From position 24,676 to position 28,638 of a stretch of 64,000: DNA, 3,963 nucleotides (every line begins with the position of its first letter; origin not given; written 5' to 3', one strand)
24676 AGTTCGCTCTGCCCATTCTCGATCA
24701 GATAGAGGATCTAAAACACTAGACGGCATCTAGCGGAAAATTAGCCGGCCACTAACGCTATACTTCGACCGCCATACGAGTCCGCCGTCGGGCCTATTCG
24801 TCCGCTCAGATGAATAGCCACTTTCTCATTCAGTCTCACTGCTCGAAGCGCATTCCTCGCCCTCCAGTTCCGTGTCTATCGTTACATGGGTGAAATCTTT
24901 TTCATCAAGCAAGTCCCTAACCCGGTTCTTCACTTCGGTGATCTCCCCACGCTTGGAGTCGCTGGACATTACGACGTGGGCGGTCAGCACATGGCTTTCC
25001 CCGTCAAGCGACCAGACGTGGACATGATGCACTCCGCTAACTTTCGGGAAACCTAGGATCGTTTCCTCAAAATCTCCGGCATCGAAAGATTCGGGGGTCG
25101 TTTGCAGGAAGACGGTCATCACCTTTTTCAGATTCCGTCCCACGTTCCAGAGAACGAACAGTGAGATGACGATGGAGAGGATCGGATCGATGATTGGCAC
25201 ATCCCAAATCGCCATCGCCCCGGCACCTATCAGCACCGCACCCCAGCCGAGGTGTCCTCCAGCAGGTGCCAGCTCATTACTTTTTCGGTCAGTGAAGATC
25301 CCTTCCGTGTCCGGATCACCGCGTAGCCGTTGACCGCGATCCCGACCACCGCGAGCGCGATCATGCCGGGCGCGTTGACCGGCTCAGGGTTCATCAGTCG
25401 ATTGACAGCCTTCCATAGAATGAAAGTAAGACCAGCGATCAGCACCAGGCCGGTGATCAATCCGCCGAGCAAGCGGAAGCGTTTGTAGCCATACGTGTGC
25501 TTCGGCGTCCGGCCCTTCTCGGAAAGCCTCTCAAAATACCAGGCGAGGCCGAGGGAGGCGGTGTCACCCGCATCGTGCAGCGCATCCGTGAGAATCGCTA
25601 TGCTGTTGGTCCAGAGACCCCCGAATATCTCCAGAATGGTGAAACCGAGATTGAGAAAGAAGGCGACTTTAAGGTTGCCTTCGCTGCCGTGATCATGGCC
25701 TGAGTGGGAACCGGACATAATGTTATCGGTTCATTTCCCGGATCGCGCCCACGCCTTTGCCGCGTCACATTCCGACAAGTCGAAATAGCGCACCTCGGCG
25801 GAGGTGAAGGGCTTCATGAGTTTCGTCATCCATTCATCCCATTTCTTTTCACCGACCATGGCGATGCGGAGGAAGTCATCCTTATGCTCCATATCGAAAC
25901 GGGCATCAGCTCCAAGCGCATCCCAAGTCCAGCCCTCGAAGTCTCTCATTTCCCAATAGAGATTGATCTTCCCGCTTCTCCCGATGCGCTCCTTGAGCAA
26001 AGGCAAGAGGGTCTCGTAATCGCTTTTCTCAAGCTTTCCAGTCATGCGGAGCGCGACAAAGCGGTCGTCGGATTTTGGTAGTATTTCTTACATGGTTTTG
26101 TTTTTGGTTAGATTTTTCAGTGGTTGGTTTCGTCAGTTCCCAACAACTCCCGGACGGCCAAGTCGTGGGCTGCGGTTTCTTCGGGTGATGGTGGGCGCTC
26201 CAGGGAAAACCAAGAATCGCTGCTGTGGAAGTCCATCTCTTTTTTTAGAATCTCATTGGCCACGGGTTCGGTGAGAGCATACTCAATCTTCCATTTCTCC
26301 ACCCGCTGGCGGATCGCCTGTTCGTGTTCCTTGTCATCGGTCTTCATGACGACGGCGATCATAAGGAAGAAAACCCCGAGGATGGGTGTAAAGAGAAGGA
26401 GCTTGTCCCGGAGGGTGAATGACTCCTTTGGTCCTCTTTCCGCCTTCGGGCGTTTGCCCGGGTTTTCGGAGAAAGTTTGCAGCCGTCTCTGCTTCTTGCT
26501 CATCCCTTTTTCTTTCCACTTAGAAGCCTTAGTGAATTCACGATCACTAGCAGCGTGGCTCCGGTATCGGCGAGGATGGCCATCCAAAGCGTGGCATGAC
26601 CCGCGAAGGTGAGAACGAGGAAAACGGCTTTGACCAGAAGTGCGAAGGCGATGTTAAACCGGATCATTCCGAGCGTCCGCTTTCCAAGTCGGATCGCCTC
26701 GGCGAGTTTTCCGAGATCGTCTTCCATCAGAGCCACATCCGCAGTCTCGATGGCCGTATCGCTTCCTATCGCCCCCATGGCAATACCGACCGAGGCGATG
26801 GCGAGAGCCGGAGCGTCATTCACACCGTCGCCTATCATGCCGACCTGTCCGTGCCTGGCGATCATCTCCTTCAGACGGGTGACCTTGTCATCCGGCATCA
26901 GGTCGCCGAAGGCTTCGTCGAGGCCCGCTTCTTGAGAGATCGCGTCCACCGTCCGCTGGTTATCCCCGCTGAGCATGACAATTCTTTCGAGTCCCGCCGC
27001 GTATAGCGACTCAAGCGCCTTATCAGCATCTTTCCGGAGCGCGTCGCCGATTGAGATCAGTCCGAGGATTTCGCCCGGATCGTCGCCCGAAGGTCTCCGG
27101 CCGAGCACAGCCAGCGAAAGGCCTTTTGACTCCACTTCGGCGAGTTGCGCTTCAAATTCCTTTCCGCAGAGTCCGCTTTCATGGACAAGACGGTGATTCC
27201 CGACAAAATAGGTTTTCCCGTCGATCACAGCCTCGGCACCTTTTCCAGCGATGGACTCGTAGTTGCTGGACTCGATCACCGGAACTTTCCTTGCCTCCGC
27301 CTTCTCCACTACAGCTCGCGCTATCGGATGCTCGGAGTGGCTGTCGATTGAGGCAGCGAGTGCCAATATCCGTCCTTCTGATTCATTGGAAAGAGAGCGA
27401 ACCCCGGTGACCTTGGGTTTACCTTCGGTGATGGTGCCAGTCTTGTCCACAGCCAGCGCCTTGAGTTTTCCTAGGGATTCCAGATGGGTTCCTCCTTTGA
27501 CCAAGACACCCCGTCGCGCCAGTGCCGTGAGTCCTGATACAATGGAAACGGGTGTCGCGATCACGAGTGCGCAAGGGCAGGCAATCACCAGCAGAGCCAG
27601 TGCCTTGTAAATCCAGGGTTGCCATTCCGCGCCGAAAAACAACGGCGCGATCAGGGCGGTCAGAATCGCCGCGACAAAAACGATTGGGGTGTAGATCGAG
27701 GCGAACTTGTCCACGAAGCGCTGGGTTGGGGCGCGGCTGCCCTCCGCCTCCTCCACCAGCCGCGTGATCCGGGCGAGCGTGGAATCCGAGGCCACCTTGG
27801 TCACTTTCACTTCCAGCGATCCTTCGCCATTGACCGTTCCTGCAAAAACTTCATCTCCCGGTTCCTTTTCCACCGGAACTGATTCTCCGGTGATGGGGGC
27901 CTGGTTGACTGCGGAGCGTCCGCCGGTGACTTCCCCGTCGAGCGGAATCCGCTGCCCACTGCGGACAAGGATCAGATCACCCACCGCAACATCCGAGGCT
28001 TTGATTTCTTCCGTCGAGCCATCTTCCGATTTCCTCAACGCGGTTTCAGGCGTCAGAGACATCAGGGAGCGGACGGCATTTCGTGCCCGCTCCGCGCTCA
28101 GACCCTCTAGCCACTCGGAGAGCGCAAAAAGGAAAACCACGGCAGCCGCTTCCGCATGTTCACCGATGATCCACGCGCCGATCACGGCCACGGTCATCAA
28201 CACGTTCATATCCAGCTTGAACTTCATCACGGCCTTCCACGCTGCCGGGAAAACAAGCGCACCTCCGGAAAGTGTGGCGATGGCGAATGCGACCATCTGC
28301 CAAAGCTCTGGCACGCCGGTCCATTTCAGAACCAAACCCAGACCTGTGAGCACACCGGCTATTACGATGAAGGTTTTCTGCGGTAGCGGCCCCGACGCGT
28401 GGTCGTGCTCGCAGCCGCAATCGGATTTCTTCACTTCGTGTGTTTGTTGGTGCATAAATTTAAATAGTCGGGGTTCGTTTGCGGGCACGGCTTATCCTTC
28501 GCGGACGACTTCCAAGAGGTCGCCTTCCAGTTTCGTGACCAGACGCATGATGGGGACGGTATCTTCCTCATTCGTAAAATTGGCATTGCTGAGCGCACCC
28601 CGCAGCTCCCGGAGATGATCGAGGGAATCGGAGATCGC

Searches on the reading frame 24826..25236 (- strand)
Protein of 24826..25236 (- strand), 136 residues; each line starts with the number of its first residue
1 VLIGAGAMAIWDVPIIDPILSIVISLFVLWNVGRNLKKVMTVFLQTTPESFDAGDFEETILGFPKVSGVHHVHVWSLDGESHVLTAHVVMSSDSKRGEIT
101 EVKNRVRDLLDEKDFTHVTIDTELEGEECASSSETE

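Call 18: search_protein_families(library=pfam, proteins=[window:24826-25236:-], max_evalue=0.01)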
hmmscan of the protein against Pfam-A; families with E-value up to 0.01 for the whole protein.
window:24826-25236:- (136 aa): 1 family
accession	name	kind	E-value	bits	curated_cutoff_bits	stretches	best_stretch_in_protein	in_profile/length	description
PF16916.11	ZT_dimer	-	6.6e-09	36.1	26.7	1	52-123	5-76/78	Dimerisation domain of Zinc Transporter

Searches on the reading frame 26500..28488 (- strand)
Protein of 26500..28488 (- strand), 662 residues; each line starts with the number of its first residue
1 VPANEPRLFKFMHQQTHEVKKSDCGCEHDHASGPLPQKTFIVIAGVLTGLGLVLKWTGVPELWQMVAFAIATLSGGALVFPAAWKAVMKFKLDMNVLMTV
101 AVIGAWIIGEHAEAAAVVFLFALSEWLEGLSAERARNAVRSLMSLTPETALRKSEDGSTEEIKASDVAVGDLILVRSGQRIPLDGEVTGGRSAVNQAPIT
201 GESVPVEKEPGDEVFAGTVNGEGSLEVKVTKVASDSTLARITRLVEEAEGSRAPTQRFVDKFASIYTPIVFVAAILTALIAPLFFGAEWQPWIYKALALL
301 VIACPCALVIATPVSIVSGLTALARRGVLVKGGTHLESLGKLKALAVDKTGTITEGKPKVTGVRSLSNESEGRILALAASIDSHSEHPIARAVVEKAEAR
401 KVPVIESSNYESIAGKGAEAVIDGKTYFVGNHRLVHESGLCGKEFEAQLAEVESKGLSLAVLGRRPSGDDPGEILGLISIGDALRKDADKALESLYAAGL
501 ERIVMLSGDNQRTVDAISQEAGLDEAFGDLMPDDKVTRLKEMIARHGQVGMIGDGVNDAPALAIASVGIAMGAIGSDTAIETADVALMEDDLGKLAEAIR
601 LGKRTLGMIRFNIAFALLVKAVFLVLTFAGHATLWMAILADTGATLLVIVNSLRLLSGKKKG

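Call 18: search_protein_families(library=pfam, proteins=[window:26500-28488:-], max_evalue=0.01)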
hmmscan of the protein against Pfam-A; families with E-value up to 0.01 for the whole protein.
window:26500-28488:- (662 aa): 2 families
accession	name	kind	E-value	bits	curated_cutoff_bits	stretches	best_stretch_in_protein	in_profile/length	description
PF00122.25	E1-E2_ATPase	-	2.1e-60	203.8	28.1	1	144-326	1-181/181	E1-E2 ATPase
PF00702.32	Hydrolase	-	8.5e-28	98.5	26.4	1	343-564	2-189/191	haloacid dehalogenase-like hydrolase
